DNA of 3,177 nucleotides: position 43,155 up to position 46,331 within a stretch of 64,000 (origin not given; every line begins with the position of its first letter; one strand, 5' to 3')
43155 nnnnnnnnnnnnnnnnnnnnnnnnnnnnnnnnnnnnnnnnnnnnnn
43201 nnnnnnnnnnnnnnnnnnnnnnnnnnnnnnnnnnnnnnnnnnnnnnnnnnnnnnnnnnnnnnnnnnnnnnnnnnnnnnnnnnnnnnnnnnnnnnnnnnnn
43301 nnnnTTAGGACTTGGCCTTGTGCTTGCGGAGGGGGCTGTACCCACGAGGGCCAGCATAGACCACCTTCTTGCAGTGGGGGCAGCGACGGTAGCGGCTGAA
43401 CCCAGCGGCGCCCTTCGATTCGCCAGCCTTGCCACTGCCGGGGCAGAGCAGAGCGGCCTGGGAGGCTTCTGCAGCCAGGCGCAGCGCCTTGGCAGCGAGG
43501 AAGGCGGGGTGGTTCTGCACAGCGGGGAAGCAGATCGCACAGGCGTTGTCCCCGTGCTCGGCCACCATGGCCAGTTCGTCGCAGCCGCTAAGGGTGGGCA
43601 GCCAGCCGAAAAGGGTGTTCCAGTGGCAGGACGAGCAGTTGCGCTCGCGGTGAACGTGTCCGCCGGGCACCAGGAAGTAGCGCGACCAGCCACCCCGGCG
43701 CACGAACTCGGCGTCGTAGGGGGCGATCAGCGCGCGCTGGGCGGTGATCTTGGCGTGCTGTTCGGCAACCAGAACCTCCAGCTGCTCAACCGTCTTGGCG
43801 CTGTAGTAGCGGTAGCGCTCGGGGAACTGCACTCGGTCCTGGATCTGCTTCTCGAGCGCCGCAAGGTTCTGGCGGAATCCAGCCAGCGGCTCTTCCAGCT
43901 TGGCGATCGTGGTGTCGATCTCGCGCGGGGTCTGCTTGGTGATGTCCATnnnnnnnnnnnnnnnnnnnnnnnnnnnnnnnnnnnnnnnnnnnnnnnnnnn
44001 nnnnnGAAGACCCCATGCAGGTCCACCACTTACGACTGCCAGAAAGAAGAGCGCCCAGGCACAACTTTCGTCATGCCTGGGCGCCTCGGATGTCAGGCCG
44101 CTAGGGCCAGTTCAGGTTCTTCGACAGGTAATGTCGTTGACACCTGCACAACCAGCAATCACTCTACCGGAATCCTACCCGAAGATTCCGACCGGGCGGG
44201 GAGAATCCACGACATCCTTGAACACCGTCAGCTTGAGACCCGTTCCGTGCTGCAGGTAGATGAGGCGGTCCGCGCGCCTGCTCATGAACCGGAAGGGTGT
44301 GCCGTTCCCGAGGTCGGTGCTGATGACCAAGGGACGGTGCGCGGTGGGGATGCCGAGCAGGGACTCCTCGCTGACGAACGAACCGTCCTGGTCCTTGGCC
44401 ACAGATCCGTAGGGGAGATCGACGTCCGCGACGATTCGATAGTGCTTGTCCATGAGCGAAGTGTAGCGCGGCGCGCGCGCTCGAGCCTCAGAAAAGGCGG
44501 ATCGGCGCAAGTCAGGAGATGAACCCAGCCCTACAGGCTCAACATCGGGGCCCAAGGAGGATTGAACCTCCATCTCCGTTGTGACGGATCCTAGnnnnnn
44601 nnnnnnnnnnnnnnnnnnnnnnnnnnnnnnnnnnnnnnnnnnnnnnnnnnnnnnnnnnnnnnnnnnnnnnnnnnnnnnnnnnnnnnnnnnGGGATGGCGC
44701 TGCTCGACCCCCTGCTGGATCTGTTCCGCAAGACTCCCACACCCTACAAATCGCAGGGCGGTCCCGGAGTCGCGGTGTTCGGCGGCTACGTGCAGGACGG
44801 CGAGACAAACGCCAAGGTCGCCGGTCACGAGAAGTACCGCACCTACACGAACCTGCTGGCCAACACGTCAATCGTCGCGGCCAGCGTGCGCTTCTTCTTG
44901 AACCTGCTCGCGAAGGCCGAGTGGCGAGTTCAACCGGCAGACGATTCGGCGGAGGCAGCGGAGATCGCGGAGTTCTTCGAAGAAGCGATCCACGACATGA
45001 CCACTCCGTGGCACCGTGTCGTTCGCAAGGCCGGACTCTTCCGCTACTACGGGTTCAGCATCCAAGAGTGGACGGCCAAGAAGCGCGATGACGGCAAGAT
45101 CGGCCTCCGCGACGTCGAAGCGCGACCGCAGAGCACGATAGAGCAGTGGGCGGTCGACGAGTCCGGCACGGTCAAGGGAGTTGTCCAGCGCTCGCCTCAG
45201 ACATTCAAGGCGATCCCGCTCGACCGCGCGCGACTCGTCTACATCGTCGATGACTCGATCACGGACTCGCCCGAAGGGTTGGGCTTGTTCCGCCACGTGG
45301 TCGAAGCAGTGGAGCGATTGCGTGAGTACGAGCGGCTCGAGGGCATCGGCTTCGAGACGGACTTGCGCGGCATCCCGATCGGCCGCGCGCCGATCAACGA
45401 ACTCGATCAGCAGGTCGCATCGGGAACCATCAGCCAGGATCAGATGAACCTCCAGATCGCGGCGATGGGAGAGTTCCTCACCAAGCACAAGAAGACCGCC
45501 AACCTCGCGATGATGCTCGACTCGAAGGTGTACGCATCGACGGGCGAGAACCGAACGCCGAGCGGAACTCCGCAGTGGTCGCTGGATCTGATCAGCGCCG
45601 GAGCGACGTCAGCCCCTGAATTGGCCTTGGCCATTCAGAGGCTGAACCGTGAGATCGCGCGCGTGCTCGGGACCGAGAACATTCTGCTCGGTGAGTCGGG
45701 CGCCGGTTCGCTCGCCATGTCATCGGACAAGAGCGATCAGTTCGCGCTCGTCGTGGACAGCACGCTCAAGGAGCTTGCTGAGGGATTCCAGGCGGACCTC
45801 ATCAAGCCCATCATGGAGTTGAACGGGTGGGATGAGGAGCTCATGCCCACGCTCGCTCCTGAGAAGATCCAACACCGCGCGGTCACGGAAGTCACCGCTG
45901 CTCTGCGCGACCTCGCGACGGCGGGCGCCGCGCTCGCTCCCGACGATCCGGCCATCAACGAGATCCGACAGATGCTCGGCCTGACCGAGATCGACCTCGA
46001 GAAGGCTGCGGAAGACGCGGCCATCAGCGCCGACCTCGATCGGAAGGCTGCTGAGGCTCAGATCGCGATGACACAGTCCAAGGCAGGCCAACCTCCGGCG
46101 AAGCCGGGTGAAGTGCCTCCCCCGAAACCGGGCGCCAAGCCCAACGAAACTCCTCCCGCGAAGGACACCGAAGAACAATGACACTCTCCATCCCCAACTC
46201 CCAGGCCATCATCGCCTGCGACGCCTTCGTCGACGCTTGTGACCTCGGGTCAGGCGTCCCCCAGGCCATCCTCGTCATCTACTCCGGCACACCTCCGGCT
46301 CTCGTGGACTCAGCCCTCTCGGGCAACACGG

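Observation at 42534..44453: Leftward early-type gene islet embedded between terminase and portal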

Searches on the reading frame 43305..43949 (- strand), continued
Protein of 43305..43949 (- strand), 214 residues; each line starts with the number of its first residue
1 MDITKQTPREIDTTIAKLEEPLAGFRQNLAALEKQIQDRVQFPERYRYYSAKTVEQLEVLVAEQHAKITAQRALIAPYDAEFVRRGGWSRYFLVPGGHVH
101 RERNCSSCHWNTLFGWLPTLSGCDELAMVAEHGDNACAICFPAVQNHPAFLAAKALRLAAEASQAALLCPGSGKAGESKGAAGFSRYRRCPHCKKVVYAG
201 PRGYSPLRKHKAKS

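Call 100: list_cluster_members(proteins=[P0026, P0027, P0028, P0029, P0030, P0032, P0033, P0051, P0090, P0038])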
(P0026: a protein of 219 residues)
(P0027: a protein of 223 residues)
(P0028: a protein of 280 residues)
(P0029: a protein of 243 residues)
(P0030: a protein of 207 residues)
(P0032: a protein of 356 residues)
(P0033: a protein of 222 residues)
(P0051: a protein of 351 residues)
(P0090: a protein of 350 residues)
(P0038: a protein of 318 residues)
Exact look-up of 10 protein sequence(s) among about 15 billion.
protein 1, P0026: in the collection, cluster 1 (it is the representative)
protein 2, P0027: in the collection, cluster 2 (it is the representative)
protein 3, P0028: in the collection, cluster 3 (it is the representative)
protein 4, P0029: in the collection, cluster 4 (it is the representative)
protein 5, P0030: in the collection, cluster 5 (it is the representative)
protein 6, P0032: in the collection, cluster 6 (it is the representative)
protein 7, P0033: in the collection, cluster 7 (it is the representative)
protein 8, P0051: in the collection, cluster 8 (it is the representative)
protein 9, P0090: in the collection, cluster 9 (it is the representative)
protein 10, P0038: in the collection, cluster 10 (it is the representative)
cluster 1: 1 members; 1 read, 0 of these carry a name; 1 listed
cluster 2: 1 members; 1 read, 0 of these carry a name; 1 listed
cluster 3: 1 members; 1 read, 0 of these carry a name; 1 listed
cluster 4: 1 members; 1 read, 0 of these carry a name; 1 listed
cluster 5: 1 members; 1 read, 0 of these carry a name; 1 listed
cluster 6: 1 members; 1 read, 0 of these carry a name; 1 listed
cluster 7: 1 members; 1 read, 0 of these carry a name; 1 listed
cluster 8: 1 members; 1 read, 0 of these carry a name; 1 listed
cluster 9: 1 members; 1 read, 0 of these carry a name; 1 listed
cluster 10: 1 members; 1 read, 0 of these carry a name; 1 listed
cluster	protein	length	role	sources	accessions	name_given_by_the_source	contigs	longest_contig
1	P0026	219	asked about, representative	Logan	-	-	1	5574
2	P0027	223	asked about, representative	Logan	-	-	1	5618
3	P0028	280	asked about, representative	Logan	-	-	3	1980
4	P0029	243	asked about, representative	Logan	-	-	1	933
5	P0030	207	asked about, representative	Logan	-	-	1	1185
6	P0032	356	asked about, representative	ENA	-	-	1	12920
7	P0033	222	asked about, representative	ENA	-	-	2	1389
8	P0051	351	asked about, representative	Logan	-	-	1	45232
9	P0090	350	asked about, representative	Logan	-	-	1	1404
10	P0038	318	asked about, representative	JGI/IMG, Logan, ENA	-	-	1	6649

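Call 101: get_annotated_region(hit=H39, flank=3500)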
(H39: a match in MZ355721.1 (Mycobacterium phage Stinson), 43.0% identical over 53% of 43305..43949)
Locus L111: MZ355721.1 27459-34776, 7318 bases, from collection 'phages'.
description: Mycobacterium phage Stinson, complete genome.
organism: Mycobacterium phage Stinson (NCBI taxid 2842057)
taxonomy: Viruses; Duplodnaviria; Heunggongvirae; Uroviricota; Caudoviricetes; Weiservirinae; Anayavirus
host: Mycobacterium smegmatis mc2 155; source: soil, Holland, MI; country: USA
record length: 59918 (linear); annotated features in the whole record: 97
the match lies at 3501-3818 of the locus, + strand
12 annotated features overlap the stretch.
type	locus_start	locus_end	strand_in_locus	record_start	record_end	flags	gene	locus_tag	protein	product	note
CDS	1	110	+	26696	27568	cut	32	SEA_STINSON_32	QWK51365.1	lysin B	-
CDS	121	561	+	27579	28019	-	33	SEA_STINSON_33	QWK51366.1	holin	-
CDS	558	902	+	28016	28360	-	34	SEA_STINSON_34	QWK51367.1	hypothetical protein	-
CDS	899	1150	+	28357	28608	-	35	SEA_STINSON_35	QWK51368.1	hypothetical protein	-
CDS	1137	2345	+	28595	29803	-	36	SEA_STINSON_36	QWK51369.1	double-strand break endo/exonuclease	MRE11 double-strand break endo/exonuclease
CDS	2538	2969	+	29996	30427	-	37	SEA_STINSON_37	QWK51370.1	hypothetical protein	-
CDS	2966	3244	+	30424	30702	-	38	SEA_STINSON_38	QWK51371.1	hypothetical protein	-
CDS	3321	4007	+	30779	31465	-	39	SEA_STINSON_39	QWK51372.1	hypothetical protein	-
CDS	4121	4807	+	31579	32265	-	40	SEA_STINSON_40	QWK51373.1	hypothetical protein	-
CDS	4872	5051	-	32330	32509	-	41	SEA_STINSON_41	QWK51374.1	hypothetical protein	-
CDS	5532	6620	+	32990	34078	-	42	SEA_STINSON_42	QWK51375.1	tyrosine integrase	-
CDS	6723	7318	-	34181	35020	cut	43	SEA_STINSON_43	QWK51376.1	membrane protein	-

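Call 102: get_annotated_region(hit=H33, flank=3000)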
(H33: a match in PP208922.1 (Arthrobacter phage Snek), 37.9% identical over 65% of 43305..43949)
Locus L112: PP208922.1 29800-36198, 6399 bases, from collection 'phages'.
description: Arthrobacter phage Snek, complete genome.
organism: Arthrobacter phage Snek (NCBI taxid 3118972)
taxonomy: Viruses; Duplodnaviria; Heunggongvirae; Uroviricota; Caudoviricetes; Azeevirinae; Manhattanvirus
host: Arthrobacter globiformis B-2979; source: soil; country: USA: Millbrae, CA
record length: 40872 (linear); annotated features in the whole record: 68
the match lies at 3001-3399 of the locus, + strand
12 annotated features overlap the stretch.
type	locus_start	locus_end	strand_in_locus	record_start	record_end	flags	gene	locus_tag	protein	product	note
CDS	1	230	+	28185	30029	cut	40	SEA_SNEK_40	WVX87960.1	DNA polymerase I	-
CDS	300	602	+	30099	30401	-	41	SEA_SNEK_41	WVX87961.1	hypothetical protein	-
CDS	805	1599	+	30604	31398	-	42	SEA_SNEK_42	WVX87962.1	DNA binding protein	-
CDS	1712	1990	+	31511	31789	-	43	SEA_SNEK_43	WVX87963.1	hypothetical protein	-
CDS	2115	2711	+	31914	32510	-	44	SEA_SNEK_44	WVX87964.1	SprT-like protease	-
CDS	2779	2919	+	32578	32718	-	45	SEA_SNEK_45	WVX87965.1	hypothetical protein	-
CDS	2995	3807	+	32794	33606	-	46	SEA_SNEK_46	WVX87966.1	hypothetical protein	-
CDS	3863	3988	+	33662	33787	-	47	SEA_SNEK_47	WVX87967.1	hypothetical protein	-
CDS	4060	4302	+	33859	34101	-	48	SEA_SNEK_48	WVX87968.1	hypothetical protein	-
CDS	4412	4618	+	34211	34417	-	49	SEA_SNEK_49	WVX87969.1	hypothetical protein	-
CDS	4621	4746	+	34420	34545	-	50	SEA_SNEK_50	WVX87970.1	hypothetical protein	-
CDS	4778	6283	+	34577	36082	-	51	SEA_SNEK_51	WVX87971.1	serine integrase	-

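Call 117: fold_search(model_id=the predicted structure, library=viral)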
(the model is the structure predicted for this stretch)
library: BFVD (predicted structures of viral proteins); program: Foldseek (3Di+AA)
matches with E <= 10: 551; with E <= 0.001: 7
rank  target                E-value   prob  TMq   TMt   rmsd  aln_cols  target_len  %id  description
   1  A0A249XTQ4            1.1e-13  1.00  0.60  0.59  12.9       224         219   30  Uncharacterized protein [Mycobacterium phage Phabba]
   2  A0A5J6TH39            6.2e-12  1.00  0.52  0.52   7.0       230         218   29  Uncharacterized protein [Mycobacterium phage Yuna]
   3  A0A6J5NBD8            1.7e-08  1.00  0.56  0.44   5.4       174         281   26  Uncharacterized protein [uncultured Caudovirales phage]
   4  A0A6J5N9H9            4.8e-07  1.00  0.44  0.36  10.0       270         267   19  Uncharacterized protein [uncultured Caudovirales phage]
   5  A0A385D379            2.7e-05  1.00  0.35  0.47  11.5       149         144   19  Uncharacterized protein [Mycobacterium phage IPhane7]
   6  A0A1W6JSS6            8.5e-05  1.00  0.36  0.40  11.7       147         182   17  (no name in the UniProt tables at hand)
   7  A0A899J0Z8            9.0e-05  1.00  0.32  0.40   5.7       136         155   19  (no name in the UniProt tables at hand)
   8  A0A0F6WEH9            7.1e-02  1.00  0.16  0.66   3.2        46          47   33  Uncharacterized protein [Mycobacterium phage AlanGrant]
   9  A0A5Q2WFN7            2.3e-01  0.96  0.18  0.46   3.4        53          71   23  Uncharacterized protein [Mycobacterium phage Quesadilla]
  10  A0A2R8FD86            5.1e-01  0.99  0.31  0.76   2.4        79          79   22  Uncharacterized protein [Brazilian cedratvirus IHUMI]
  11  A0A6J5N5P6            5.4e-01  0.09  0.12  0.18  14.2       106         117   12  Uncharacterized protein [uncultured Caudovirales phage]
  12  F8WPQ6                6.0e-01  0.96  0.30  0.74   2.9        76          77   17  (no name in the UniProt tables at hand)
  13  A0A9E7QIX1            6.4e-01  0.72  0.27  0.43   7.0        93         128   13  (no name in the UniProt tables at hand)
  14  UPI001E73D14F         6.4e-01  0.66  0.28  0.41   9.0       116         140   11  (no name look-up for this kind of identifier)
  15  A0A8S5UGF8            6.4e-01  0.23  0.19  0.28   6.8        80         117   16  Uncharacterized protein [Myoviridae sp. ctshb19]
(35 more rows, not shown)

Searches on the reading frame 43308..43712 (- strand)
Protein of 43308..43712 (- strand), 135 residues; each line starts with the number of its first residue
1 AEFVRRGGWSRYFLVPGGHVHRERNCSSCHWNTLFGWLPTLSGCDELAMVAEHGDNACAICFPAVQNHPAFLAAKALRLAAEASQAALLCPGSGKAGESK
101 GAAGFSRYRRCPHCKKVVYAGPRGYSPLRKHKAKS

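Call 68: predict_structure(alignment_id=A4)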
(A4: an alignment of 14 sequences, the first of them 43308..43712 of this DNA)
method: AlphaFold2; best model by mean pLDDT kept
length: 135 residues; sequences in the alignment: 14
mean_pLDDT: 85.9   pTM: 0.68
mean pLDDT of the five models: 85.9, 85.8, 82.9, 80.8, 80.8
residues with pLDDT >= 90: 75; 70-90: 43; 50-70: 16; < 50: 1
segments of 3 or more residues with pLDDT < 50: none
pLDDT, mean of each block of 10 residues (from residue 1): 55 89 89 88 86 92 92 95 94 87 74 92 87 82
secondary structure, 60 per line:
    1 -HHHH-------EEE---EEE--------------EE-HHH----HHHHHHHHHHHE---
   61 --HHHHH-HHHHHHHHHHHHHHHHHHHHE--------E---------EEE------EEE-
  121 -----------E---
elements in order: H2-5 E13-15 E19-21 H46-56 H63-67 H69-88 E108-110 E117-119

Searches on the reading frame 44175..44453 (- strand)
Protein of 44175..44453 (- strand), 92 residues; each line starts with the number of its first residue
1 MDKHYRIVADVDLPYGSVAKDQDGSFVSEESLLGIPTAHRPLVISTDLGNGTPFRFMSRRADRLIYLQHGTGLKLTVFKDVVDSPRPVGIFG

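Call 12: search_protein_families(library=pfam, proteins=[window:44175-44453:-], max_evalue=0.1)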
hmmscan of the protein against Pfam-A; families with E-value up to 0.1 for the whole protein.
window:44175-44453:- (92 aa): 0 families

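Call 14: search_protein_families(library=phrogs, proteins=[window:44175-44453:-], max_evalue=0.1)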
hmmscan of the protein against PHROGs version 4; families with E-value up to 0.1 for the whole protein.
window:44175-44453:- (92 aa): 0 families

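Call 46: search_protein_families(library=padloc, proteins=[window:44175-44453:-], max_evalue=0.1)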
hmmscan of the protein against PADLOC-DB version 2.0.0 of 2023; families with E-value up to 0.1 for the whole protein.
window:44175-44453:- (92 aa): 0 families

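Call 47: search_protein_families(library=ncbifam, proteins=[window:44175-44453:-], max_evalue=0.1)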
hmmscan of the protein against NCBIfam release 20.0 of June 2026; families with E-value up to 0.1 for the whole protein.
window:44175-44453:- (92 aa): 0 families

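Call 62: search_dna_similar(query=window:44175-44453:-, collection=phages, mode=protein, max_rows=10, max_evalue=0.1)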
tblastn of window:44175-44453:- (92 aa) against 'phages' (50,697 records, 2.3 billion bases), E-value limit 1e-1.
No match.

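Call 84: find_homologous_proteins(query=window:44175-44453:-)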
Query window:44175-44453:- (92 aa): 4 proteins with E <= 0.001 among 5 candidates.
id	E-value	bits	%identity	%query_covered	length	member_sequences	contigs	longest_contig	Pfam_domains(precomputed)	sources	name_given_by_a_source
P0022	1.4e-54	199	100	100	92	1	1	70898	-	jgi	-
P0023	1.1e-35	139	81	87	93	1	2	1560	-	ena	-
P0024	2.1e-33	132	67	100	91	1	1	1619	-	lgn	-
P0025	1.4e-31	126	66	100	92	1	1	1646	-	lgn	-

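Call 85: find_encoding_contigs(protein=P0023, flank=3000, max_places=3)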
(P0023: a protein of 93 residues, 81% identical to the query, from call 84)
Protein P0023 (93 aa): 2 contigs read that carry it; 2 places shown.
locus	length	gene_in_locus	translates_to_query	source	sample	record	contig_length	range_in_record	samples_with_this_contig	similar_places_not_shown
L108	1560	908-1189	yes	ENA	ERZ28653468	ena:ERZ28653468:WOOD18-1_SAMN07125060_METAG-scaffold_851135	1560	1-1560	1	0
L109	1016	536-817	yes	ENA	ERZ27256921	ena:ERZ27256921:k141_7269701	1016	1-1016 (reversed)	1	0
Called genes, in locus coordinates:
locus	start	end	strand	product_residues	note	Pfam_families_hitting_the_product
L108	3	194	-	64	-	?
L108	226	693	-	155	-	-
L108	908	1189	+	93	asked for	-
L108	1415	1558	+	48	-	?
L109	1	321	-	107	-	?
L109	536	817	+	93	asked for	-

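Call 86: find_encoding_contigs(protein=P0024, flank=3000, max_places=3)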
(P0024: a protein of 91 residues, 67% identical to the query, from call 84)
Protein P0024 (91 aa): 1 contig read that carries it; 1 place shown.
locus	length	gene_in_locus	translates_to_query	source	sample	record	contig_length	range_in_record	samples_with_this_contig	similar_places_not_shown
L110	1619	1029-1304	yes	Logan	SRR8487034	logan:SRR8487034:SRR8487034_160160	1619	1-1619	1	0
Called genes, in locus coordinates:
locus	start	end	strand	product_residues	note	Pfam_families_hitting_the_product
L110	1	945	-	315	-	?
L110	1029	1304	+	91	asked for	-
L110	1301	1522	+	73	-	-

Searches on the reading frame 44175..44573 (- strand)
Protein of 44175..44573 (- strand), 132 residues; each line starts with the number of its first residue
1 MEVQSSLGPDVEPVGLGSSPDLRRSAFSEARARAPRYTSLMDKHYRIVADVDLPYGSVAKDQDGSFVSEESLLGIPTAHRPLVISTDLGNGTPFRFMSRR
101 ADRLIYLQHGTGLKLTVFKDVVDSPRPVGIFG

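Call 12: search_protein_families(library=pfam, proteins=[window:44175-44573:-], max_evalue=0.1)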
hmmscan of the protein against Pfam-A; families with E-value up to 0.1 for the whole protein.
window:44175-44573:- (132 aa): 1 family
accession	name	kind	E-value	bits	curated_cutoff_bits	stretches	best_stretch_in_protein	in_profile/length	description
PF01287.26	eIF-5a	-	0.063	13.9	24.2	1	37-72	17-52/69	Eukaryotic elongation factor 5A hypusine, DNA-binding OB fold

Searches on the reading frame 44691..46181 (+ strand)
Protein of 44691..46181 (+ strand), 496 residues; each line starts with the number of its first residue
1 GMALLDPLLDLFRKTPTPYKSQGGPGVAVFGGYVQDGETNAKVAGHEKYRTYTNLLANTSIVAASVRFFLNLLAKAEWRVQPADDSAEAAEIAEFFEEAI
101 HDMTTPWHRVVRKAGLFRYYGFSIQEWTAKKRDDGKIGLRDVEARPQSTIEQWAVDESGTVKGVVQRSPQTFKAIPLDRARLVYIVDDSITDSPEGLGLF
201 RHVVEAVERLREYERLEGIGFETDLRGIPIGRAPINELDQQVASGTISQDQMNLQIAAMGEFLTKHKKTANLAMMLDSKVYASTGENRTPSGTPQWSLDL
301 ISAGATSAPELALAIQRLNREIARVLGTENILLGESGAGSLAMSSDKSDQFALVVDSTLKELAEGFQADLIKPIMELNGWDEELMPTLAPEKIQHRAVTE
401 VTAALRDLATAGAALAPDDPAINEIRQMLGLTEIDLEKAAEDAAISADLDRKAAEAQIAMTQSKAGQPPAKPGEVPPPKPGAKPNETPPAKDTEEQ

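Call 12: search_protein_families(library=pfam, proteins=[window:44691-46181:+], max_evalue=0.1)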
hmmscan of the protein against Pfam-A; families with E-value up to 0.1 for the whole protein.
window:44691-46181:+ (496 aa): 3 families
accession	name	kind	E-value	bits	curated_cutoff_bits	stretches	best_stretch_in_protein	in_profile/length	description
PF06074.18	Portal_Mu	-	3.7e-24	86.1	23.9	2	50-205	2-148/336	Portal protein of Mu bacteriophage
PF14712.11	Snapin_Pallidin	-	0.024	15.5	29.6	1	234-282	14-61/89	Snapin/Pallidin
PF01035.26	DNA_binding_1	-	0.05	13.9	27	0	97-127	42-74/81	6-O-methylguanine DNA methyltransferase, DNA binding domain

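Call 80: find_related_loci(query=window:44694-46181:+, collection=metagenome_contigs, flank=6000)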
Query window:44694-46181:+ (495 aa) in metagenome_contigs; peptide patterns used: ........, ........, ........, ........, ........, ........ (x = any residue, [..] = any of these).
55 stretches matched a pattern; 1 encode a relative of the query (tblastn E <= 1e-3); 1 distinct loci.
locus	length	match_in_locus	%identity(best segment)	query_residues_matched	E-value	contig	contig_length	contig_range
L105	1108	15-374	68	349-467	2e-51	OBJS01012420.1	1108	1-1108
